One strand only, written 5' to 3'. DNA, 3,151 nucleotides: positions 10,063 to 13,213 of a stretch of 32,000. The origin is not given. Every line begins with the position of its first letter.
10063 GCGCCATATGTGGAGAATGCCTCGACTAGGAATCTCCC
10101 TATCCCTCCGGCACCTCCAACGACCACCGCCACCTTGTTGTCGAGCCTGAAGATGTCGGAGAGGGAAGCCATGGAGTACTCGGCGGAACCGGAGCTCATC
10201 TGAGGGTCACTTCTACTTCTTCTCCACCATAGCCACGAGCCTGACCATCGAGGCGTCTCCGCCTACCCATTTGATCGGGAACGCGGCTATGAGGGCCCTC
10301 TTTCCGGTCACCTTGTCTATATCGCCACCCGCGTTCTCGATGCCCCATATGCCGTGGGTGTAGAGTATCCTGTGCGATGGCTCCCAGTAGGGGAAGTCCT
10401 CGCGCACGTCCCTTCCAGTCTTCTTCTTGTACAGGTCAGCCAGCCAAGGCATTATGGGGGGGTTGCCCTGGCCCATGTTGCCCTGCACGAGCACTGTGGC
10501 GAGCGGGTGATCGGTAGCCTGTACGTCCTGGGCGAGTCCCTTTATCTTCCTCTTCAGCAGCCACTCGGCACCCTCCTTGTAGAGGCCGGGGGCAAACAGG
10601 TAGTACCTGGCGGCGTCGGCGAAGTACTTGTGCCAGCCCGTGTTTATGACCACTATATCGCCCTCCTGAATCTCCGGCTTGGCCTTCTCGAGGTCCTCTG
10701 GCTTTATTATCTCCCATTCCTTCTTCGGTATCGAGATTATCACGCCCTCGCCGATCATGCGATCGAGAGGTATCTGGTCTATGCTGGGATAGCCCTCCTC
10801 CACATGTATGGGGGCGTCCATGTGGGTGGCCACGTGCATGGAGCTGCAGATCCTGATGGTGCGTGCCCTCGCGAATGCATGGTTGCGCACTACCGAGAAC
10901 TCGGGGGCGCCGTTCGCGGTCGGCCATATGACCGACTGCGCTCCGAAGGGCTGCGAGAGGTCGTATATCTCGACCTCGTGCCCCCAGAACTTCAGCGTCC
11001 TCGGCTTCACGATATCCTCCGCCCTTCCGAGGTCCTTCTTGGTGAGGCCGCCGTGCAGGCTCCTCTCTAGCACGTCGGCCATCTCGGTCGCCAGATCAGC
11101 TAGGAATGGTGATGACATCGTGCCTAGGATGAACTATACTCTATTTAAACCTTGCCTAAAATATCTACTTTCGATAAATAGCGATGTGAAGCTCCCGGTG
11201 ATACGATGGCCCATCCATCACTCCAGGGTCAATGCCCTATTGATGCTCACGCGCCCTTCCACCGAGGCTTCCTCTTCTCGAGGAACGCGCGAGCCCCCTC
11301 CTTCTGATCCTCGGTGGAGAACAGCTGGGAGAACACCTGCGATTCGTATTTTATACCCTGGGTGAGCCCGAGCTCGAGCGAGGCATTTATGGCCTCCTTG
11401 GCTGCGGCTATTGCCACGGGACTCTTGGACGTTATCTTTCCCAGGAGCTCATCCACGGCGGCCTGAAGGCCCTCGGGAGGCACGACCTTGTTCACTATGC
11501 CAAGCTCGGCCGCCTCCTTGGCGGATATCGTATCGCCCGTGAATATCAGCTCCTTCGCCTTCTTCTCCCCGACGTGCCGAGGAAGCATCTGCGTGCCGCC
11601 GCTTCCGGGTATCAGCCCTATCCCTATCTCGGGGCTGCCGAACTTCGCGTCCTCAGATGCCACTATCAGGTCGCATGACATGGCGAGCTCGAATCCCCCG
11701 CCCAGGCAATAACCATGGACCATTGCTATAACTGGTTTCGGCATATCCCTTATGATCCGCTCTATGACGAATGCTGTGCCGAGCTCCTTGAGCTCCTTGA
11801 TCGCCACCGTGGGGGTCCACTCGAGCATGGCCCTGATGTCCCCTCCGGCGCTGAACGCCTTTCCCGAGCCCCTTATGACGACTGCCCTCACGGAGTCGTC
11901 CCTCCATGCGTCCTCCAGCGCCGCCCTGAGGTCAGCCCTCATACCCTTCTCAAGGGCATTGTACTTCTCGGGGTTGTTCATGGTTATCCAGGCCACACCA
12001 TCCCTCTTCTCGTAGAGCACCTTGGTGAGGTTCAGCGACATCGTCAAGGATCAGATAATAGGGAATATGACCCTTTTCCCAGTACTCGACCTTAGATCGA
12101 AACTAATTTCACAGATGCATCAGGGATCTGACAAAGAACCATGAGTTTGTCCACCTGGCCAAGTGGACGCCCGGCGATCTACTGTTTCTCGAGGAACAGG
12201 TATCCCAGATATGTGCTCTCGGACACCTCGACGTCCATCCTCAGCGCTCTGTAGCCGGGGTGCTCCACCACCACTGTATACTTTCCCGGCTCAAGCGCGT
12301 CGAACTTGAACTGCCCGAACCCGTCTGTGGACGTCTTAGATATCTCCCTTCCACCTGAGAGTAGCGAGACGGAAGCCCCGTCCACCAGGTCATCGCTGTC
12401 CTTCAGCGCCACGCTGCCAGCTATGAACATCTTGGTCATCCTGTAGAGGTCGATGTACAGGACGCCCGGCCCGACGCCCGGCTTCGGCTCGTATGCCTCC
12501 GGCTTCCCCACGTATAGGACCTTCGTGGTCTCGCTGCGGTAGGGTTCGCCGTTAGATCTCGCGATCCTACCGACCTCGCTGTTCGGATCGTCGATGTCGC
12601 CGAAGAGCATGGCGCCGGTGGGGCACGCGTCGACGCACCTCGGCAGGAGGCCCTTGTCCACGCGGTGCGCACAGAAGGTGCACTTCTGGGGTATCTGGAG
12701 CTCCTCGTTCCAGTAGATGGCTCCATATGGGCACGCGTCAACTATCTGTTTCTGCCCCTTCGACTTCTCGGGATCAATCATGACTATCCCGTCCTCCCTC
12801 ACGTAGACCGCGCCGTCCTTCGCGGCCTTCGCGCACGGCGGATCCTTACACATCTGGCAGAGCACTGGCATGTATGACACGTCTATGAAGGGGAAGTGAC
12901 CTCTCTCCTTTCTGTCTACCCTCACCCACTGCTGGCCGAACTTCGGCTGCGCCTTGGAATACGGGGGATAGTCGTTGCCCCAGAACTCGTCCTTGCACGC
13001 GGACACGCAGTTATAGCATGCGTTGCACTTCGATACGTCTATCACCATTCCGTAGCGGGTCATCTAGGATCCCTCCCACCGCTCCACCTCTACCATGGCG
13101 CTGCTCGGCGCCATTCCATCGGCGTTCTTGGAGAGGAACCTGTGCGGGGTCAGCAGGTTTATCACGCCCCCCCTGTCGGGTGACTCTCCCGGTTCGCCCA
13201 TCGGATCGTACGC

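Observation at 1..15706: Candidate archaeal anaerobic trihydroxybenzene / phloroglucinol-type degradation cluster built around two cytoplasmic transhydroxylase-like molybdoenzymes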

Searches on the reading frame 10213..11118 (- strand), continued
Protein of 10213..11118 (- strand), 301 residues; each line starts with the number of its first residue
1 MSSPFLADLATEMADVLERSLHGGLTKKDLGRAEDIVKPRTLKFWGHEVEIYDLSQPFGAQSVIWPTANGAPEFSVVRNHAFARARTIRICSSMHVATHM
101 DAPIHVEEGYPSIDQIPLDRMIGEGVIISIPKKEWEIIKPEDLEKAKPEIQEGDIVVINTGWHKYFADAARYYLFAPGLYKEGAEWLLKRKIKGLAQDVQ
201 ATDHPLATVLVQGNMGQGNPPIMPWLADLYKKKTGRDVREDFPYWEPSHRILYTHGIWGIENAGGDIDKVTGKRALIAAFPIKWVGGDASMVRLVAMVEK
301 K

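Call 84: search_protein_families(library=pfam, proteins=[L134:128-1975:+, L134:1987-3354:-, L134:3964-4365:+, L134:4335-5222:+, L134:5278-6051:-, L134:6064-7281:-, L134:7399-8829:-, L134:9041-10273:-, L134:10460-10867:-], max_evalue=0.0001)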
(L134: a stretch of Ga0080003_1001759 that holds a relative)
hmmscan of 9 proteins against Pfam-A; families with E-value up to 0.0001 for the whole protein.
L134:128-1975:+ (615 aa): 2 families
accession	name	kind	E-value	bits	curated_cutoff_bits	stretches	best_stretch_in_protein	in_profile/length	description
PF00501.34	AMP-binding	-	6.9e-68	229.6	29.9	1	112-449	1-377/384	AMP-binding enzyme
PF13193.12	AMP-binding_C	-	1.6e-13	51.8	24.5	1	510-584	2-76/76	AMP-binding enzyme C-terminal domain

L134:1987-3354:- (455 aa): 2 families
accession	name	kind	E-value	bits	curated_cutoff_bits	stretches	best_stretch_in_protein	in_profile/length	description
PF00083.30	Sugar_tr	-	1.6e-38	133.2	22.3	1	65-449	46-442/452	Sugar (and other) transporter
PF07690.21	MFS_1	-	1.2e-34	120.3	33.4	2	35-314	2-248/347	Major Facilitator Superfamily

L134:3964-4365:+ (133 aa): 1 family
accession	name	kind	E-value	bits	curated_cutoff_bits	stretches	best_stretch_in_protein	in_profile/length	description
PF07883.17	Cupin_2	-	1.2e-11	44.6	27.2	1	48-113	5-69/70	Cupin domain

L134:4335-5222:+ (295 aa): 1 family
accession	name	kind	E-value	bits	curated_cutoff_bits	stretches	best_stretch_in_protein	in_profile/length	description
PF04199.19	Cyclase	-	3.4e-36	125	23.1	1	54-204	2-142/142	Putative cyclase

L134:5278-6051:- (257 aa): 2 families
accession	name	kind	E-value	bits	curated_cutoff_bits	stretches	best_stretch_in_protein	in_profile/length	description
PF00378.25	ECH_1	-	3.5e-72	243.2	27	1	12-256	6-250/251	Enoyl-CoA hydratase/isomerase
PF16113.10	ECH_2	-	9.8e-45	153.9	27.2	1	13-188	2-180/335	Enoyl-CoA hydratase/isomerase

L134:6064-7281:- (405 aa): 1 family
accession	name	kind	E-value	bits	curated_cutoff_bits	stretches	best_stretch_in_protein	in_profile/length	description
PF02515.22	CoA_transf_3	-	1.9e-112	376.5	23.3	1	12-374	1-366/366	CoA-transferase family III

L134:7399-8829:- (476 aa): 2 families
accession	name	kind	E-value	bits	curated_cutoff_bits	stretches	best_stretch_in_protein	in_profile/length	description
PF13458.12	Peripla_BP_6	-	1.5e-37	130.5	31.7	1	49-389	2-322/343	Periplasmic binding protein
PF01094.35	ANF_receptor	-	2.9e-09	36.9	25.4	1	94-280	22-204/353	Receptor family ligand binding region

L134:9041-10273:- (410 aa): 2 families
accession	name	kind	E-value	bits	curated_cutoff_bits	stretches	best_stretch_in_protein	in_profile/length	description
PF00557.29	Peptidase_M24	-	1.2e-40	140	23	1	182-390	2-208/208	Metallopeptidase family M24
PF01321.24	Creatinase_N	-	1.5e-05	26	22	1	24-144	1-95/128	Creatinase/Prolidase N-terminal domain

L134:10460-10867:- (135 aa): 0 families

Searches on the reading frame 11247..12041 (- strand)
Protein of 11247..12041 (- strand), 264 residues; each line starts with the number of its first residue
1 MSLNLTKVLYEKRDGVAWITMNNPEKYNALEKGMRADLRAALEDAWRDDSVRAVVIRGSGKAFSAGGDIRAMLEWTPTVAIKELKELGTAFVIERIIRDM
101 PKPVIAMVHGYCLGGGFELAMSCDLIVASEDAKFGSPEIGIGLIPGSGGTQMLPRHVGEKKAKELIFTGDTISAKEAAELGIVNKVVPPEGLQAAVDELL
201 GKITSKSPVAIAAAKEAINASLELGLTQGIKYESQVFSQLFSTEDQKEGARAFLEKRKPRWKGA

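Call 4: search_protein_families(library=pfam, proteins=[window:11247-12041:-], max_evalue=0.01)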
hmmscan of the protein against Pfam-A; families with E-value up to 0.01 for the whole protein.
window:11247-12041:- (264 aa): 2 families
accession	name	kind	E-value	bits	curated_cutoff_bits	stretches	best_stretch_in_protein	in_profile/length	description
PF00378.25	ECH_1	-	1.4e-75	254.3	27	1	12-263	2-250/251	Enoyl-CoA hydratase/isomerase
PF16113.10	ECH_2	-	4.8e-48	164.8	27.2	2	17-199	2-184/335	Enoyl-CoA hydratase/isomerase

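Call 5: search_protein_families(library=ncbifam, proteins=[window:11247-12041:-], max_evalue=0.001)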
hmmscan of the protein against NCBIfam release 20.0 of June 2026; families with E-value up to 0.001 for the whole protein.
window:11247-12041:- (264 aa): 74 families (the best 25 are shown)
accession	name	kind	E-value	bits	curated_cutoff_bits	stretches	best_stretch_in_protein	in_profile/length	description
NF004475.0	PRK05809.1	subfamily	3.4e-77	259.4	394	1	4-262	2-258/260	short-chain-enoyl-CoA hydratase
NF004517.0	PRK05862.1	equivalog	4.4e-73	245.9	396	1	6-262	4-255/257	enoyl-CoA hydratase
NF005803.0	PRK07658.1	equivalog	5.6e-72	242.2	313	1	10-263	6-256/257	enoyl-CoA hydratase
NF007239.0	PRK09674.1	equivalog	3.6e-71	239.6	371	1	7-263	5-256/257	2,3-dehydroadipyl-CoA hydratase PaaF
NF051848.1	EnCoAHydtEchA19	equivalog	2e-70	237.3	400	1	8-263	2-257/258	enoyl-CoA hydratase EchA19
NF006007.0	PRK08138.1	subfamily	5.3e-70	235.8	355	1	10-263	12-260/261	enoyl-CoA hydratase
NF042430.2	EnCoAhydt_DpgD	equivalog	5.6e-66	222.6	400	1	10-263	1-257/258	enoyl-CoA-hydratase DpgD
NF005802.0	PRK07657.1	equivalog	5.2e-65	219.5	363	1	12-263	10-259/260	enoyl-CoA hydratase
NF004634.0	PRK05980.1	equivalog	2.8e-64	217.1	375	1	7-262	4-261/263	crotonase/enoyl-CoA hydratase family protein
NF006100.0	PRK08252.1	subfamily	1.4e-63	214.8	282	1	6-263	3-253/254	crotonase/enoyl-CoA hydratase family protein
NF006008.0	PRK08139.1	equivalog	4.4e-63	213.3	313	1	8-263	13-265/266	enoyl-CoA hydratase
NF004781.0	PRK06127.1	subfamily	6.9e-60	203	291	1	6-263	11-268/269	enoyl-CoA hydratase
NF006566.0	PRK09076.1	subfamily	1.1e-58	198.9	286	1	6-262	5-258/260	enoyl-CoA hydratase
NF046063.1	oxepin_alt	equivalog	7.5e-58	196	300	1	10-260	4-254/254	oxepin-CoA hydrolase, alternative type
NF005804.0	PRK07659.1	equivalog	5.8e-57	193.1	311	1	4-263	4-259/260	enoyl-CoA hydratase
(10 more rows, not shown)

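Call 64: search_solved_structures(query=window:11247-12041:-, max_evalue=1e-45)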
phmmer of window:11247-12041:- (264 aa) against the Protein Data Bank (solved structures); distinct sequences matched with E-value up to 1e-45: 22.
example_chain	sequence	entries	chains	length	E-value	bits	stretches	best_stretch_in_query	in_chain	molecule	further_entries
5zai_A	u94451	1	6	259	3.3e-64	220.2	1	11-263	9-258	3-hydroxypropionyl-coenzyme A dehydratase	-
5xzd_A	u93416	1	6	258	1.7e-61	211.4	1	8-262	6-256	Enoyl-CoA hydratase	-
2pbp_A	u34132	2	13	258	4.8e-61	209.9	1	13-263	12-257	Enoyl-CoA hydratase subunit I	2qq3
9qwv_A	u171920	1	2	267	1.3e-60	208.5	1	8-264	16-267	Enoyl-CoA hydratase, mitochondrial, putative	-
5z7r_A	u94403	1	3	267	7.1e-60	206.1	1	4-258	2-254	Short-chain-enoyl-CoA hydratase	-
1dub_A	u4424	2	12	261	2.3e-58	201.1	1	12-262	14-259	2-ENOYL-COA HYDRATASE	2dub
1mj3_A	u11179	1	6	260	2.3e-58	201.1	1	12-262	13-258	ENOYL-COA HYDRATASE, MITOCHONDRIAL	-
1ey3_A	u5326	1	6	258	2.7e-58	200.9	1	12-262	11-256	ENOYL-COA HYDRATASE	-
9rgq_A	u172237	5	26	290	3.2e-58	200.6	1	12-262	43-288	Enoyl-CoA hydratase, mitochondrial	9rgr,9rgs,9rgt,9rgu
8zru_A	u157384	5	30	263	1.4e-57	198.5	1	12-262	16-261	Enoyl-CoA hydratase, mitochondrial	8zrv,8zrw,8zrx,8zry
2hw5_A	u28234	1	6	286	3.6e-57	197.2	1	12-262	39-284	Enoyl-CoA hydratase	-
6lvp_A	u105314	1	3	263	1.2e-55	192.2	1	11-263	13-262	Enoyl-CoA hydratase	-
3q0j_A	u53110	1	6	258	1.7e-54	188.5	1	6-261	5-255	enoyl-CoA hydratase echA8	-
3h81_A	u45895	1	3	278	2.1e-54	188.2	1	5-261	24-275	enoyl-CoA hydratase echA8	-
3pzk_A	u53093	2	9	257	2.3e-54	188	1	7-261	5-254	e enoyl-CoA hydratase echA8 | enoyl-CoA hydratase echA8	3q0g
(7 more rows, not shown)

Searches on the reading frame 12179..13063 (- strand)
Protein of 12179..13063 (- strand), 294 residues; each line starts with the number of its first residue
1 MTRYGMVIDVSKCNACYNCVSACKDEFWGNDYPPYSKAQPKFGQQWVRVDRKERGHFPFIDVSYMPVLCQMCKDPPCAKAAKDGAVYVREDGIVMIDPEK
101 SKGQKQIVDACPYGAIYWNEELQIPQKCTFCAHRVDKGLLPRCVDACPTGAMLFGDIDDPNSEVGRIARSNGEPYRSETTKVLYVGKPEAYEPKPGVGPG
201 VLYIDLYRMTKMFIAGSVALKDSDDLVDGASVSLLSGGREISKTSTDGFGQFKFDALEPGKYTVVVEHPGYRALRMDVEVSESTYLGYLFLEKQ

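Call 4: search_protein_families(library=pfam, proteins=[window:12179-13063:-], max_evalue=0.01)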
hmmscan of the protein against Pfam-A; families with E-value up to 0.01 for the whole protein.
window:12179-13063:- (294 aa): 13 families
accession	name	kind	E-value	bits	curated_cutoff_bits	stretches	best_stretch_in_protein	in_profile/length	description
PF13247.11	Fer4_11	-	2.1e-30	105.3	26.2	1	61-156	2-99/100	4Fe-4S dicluster domain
PF13620.12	CarboxypepD_reg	-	4.9e-11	43.3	32.3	1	214-282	2-71/82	Carboxypeptidase regulatory-like domain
PF13187.11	Fer4_9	-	2e-07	31.4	27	1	12-152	1-52/52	4Fe-4S dicluster domain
PF13715.12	CarbopepD_reg_2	-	2.1e-07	31.3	32.2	1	214-284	1-68/88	CarboxypepD_reg-like domain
PF00037.32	Fer4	-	1.2e-06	28.5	21.1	1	7-23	2-18/24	4Fe-4S binding domain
PF12838.12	Fer4_7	-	3.3e-06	27.9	27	1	108-151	9-52/52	4Fe-4S dicluster domain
PF17210.9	SdrD_B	-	1.1e-05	26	29.7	1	226-270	23-68/112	SdrD B-like domain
PF06902.16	Fer4_19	-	0.00047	20.6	24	1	60-116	6-59/64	Divergent 4Fe-4S mono-cluster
PF08308.17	PEGA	-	0.00053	20.3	20.8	1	256-283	31-58/71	PEGA domain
PF13237.11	Fer4_10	-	0.0007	19.9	25.5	0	7-23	3-19/53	4Fe-4S dicluster domain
PF12797.12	Fer4_2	-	0.00098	19.4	24.5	1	5-24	2-21/22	4Fe-4S binding domain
PF09430.16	EMC7_beta-sandw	-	0.0016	19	26.6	1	223-282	3-61/122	ER membrane protein complex subunit 7, beta-sandwich domain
PF22117.2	Fer4_Nqo3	-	0.0067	17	27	0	129-152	43-66/67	NADH-quinone oxidoreductase subunit 3, ferredoxin-like domain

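Call 5: search_protein_families(library=ncbifam, proteins=[window:12179-13063:-], max_evalue=0.001)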
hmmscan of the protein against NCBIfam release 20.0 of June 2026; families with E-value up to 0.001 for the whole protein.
window:12179-13063:- (294 aa): 21 families
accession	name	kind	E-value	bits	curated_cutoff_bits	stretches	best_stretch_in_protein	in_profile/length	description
NF041715.1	arsenate_red_ArrB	equivalog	3.5e-37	128.2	450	2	3-121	2-109/233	arsenate respiratory reductase iron-sulfur subunit ArrB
NF011569.0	PRK14993.1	equivalog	1.4e-36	126.2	416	1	2-171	42-202/244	tetrathionate reductase subunit TtrB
NF045797.1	DsrO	equivalog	2.2e-35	122.2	200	1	2-174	42-219/235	sulfate reduction electron transfer complex DsrMKJOP subunit DsrO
TIGR03478.1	DMSO_red_II_bet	subfamily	6.7e-32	110.7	480.7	1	36-167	100-230/321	DMSO reductase family type II enzyme, iron-sulfur subunit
TIGR03149.1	cyt_nit_nrfC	equivalog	2.5e-28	98.9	377.6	1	2-177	37-203/225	cytochrome c nitrite reductase Fe-S protein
TIGR02951.1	DMSO_dmsB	equivalog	9.5e-28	97.2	214.1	1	3-159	1-155/161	DMSO/selenate family reductase complex B subunit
NF042979.1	EthbenzDh_ebdB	equivalog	1.2e-26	93.4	740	1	38-168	124-253/354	ethylbenzene dehydrogenase subunit beta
NF041782.1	mnquin_red_QrcC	equivalog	1.2e-19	70.9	400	2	4-119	1-119/239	menaquinone reductase iron-sulfur cluster-binding subunit QrcC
TIGR01660.1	narH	equivalog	2.7e-19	69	524.05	1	51-150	165-265/492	nitrate reductase subunit beta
TIGR01582.1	FDH-beta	equivalog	3e-16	59.4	334.7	1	6-162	24-187/283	formate dehydrogenase subunit beta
NF008134.0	PRK10882.1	equivalog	1.3e-15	57.3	263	1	4-176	39-228/329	hydrogenase 2 operon protein HybA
NF045715.1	sulf_resp_HmcB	equivalog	1.3e-14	54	420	1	4-159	37-200/307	sulfate respiration complex iron-sulfur protein HmcB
NF038355.1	FDH3_beta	equivalog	3.4e-11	43.5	240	1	6-156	5-163/180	formate dehydrogenase FDH3 subunit beta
NF009451.0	PRK12809.1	equivalog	4e-11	41.9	1154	1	7-155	6-137/639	formate-dependent uric acid utilization protein YgfT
NF007658.0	PRK10330.1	equivalog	4e-10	39.5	260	1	6-116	5-104/181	electron transport protein HydN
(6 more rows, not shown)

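Call 8: search_solved_structures(query=window:12179-13063:-, max_evalue=0.00001, show_alignments=1)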
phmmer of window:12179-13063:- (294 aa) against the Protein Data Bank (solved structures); distinct sequences matched with E-value up to 0.00001: 21.
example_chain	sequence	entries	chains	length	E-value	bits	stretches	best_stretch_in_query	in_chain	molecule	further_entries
4v4c_B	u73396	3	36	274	1.7e-61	211.7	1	1-288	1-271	Pyrogallol hydroxytransferase small subunit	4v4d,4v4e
2vpw_B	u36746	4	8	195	8.5e-33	117.4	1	1-170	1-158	NRFC PROTEIN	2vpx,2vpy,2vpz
6cz7_B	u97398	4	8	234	7.9e-30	107.7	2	3-120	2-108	4Fe-4S ferredoxin, iron-sulfur binding domain protein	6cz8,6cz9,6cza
2ivf_B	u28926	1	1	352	4.1e-27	98.8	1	39-169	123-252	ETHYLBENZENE DEHYDROGENASE BETA-SUBUNIT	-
4ydd_B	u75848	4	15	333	5.4e-22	82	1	43-169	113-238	DMSO reductase family type II enzyme, iron-sulfur subunit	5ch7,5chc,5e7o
1q16_B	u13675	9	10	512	1e-19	74.5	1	57-156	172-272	Respiratory nitrate reductase 1 beta chain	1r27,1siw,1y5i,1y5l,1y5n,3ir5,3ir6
1h0h_B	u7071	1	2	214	2.9e-19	73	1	5-162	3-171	FORMATE DEHYDROGENASE SUBUNIT BETA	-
1y4z_B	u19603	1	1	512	8.5e-19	71.5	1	57-156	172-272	Respiratory nitrate reductase 1 beta chain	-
3egw_B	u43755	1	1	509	1e-18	71.2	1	57-156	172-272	Respiratory nitrate reductase 1 beta chain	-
30gj_B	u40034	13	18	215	4.1e-16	62.6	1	7-158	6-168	Formate dehydrogenase, beta subunit, putative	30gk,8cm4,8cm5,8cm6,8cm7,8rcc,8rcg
8rc8_B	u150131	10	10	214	5.2e-16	62.3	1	7-158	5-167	Formate dehydrogenase, beta subunit, putative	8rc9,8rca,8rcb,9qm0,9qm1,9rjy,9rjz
6sdr_B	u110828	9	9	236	6.5e-16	62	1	7-158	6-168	Formate dehydrogenase, beta subunit, putative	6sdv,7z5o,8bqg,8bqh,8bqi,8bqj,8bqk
1kqf_B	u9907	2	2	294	5.7e-13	52.3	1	6-158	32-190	FORMATE DEHYDROGENASE, NITRATE-INDUCIBLE, IRON-SULFUR SUBUNIT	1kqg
6lod_B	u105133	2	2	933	2.9e-12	50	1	3-119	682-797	Fe-S-cluster-containing hydrogenase components 1-like protein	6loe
7b04_A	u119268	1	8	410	5.3e-12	49.1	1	28-160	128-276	Nitrite oxidoreductase subunit B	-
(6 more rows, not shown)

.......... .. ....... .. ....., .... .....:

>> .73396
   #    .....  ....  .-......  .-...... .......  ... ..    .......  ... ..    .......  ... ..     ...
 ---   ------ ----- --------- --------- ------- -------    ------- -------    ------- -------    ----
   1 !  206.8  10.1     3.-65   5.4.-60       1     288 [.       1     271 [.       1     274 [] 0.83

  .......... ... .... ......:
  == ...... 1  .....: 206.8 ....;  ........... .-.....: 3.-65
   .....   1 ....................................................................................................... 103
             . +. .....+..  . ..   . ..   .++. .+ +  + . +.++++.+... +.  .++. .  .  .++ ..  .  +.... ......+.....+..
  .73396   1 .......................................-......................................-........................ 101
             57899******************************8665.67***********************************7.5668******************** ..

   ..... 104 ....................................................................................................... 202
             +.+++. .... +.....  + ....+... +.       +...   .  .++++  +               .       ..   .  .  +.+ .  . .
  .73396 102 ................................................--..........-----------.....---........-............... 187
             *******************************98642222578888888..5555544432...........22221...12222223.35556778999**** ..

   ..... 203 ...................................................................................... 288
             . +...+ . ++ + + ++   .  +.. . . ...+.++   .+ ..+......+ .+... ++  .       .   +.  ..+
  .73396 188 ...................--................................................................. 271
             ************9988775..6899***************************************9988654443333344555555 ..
